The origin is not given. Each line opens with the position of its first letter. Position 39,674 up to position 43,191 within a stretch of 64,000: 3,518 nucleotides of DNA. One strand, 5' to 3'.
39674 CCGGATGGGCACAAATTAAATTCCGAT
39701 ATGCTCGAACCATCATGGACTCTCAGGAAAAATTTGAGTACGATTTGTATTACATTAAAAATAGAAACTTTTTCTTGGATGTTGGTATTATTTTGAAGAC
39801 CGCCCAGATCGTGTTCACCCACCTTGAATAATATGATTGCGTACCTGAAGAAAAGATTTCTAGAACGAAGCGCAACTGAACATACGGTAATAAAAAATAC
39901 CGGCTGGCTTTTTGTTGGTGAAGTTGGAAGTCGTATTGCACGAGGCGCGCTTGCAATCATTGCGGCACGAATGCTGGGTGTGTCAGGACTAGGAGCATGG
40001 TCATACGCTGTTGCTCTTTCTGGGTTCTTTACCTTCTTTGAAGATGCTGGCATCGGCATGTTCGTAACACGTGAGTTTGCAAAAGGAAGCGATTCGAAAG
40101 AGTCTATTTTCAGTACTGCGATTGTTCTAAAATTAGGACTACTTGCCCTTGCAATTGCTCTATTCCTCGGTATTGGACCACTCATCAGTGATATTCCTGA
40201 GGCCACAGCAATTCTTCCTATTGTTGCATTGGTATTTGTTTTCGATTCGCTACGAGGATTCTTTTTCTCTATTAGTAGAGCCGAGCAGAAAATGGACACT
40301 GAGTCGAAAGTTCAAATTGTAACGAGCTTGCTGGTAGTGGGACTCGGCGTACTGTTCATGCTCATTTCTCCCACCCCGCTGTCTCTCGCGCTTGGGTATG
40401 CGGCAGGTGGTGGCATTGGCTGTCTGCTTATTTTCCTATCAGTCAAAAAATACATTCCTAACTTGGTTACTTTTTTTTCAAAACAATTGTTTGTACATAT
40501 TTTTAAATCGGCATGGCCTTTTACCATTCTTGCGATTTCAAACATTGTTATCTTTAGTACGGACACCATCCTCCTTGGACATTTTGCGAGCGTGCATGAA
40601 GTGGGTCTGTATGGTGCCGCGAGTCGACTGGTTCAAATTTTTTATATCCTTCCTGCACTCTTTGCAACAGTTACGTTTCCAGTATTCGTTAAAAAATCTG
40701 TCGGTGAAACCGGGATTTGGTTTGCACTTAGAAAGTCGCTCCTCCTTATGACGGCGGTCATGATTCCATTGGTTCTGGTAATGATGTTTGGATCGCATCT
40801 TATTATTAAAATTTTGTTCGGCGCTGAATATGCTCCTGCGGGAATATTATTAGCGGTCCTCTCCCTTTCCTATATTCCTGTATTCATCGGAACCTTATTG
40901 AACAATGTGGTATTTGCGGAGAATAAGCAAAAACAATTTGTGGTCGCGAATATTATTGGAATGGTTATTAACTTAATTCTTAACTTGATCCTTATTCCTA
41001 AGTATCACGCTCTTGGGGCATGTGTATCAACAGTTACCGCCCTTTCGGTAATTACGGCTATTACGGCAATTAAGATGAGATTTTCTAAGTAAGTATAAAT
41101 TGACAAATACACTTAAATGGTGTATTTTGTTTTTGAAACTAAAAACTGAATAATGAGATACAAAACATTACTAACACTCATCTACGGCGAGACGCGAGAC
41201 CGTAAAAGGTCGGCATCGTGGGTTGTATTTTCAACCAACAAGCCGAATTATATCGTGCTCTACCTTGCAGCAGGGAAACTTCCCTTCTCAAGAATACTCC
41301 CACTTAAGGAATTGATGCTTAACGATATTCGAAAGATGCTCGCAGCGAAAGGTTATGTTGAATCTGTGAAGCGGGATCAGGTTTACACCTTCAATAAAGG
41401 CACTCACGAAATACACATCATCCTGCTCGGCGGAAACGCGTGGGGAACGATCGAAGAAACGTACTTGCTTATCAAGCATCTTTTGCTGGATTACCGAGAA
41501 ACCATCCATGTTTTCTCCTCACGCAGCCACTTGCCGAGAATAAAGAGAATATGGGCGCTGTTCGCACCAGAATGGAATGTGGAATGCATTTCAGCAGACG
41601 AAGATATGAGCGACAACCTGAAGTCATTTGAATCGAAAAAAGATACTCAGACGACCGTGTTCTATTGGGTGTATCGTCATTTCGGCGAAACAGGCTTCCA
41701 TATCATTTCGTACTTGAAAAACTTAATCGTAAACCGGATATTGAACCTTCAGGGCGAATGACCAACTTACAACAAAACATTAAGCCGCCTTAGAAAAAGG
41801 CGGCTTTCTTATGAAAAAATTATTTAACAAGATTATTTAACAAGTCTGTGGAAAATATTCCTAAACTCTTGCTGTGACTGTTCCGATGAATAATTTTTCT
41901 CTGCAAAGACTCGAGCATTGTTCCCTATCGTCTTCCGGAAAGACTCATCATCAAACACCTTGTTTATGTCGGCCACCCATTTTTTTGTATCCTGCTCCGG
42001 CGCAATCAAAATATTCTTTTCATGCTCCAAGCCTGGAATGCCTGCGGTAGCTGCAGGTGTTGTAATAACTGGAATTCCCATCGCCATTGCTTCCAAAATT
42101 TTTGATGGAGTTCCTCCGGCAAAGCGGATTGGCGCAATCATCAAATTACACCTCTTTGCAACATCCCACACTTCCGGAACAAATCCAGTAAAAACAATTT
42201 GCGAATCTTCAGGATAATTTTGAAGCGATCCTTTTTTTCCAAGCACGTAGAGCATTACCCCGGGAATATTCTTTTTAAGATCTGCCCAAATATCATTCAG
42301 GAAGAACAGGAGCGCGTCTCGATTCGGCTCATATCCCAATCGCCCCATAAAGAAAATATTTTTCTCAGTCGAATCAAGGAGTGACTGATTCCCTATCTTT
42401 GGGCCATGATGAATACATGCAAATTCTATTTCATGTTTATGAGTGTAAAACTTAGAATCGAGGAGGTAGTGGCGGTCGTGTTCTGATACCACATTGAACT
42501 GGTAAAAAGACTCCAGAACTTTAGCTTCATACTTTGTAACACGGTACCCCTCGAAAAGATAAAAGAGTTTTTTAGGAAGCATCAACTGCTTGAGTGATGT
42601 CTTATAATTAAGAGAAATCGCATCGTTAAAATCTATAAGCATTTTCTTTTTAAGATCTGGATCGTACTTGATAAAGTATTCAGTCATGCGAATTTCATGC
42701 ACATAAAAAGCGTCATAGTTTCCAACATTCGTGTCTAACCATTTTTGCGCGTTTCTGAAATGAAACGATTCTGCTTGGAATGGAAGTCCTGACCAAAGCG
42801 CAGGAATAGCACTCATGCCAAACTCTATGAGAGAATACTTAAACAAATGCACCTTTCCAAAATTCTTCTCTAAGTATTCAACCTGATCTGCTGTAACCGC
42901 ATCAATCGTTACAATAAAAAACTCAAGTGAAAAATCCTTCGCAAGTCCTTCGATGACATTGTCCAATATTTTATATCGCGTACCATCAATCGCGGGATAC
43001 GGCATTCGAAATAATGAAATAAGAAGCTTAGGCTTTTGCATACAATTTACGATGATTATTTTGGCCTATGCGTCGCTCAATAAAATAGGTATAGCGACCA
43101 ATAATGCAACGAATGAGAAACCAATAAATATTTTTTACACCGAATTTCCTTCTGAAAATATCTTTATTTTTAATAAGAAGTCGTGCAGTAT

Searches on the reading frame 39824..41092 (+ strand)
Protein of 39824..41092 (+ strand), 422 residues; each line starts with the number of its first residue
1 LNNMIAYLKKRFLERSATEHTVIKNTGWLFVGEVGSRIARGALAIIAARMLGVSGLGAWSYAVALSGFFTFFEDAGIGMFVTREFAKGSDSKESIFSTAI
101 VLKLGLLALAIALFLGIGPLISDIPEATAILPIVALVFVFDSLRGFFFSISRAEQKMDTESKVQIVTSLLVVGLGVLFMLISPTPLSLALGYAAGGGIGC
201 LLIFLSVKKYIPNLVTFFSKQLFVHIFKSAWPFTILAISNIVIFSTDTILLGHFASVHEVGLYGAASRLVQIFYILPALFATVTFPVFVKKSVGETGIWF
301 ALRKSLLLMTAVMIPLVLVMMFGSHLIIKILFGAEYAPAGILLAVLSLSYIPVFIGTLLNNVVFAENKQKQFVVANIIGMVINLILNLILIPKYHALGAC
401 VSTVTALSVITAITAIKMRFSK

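Call 49: search_protein_families(library=pfam, proteins=[window:39824-41092:+], max_evalue=0.00001)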
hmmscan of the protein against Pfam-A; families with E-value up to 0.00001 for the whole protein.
window:39824-41092:+ (422 aa): 4 families
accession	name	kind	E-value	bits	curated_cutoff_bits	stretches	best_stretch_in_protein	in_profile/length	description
PF01943.22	Polysacc_synt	-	1.5e-27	97.2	28.2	1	23-290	2-272/274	Polysaccharide biosynthesis protein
PF13440.11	Polysacc_synt_3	-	1.4e-21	77.4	23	1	47-338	2-290/293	Polysaccharide biosynthesis protein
PF01554.23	MatE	-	5.3e-08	33.2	24.9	1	239-389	8-161/161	MatE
PF03023.19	MurJ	-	2.5e-07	30.1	27.4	1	97-417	67-398/451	Lipid II flippase MurJ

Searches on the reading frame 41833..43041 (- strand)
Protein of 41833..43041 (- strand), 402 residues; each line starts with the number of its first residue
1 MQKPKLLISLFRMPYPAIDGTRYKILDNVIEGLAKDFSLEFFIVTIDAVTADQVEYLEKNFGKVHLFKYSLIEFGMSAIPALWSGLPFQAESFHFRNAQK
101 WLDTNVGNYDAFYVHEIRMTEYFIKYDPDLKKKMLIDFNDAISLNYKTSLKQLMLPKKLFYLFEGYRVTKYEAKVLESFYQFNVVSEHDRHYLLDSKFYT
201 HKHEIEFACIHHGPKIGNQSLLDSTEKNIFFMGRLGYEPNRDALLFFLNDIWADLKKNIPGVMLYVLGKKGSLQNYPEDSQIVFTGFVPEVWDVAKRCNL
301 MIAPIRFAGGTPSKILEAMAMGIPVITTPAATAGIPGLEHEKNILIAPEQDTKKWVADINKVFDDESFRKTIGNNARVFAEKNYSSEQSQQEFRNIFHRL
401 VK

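Call 49: search_protein_families(library=pfam, proteins=[window:41833-43041:-], max_evalue=0.00001)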
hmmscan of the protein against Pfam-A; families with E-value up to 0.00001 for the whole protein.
window:41833-43041:- (402 aa): 3 families
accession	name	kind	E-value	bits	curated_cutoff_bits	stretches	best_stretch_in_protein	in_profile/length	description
PF13692.12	Glyco_trans_1_4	-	1.4e-23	84.1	27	1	227-365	2-142/142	Glycosyl transferases group 1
PF00534.26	Glycos_transf_1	-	9e-18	64.8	26.4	1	218-377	7-170/172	Glycosyl transferases group 1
PF13524.12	Glyco_trans_1_2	-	4.1e-06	27.3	25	1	254-391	8-140/144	Glycosyl transferase-like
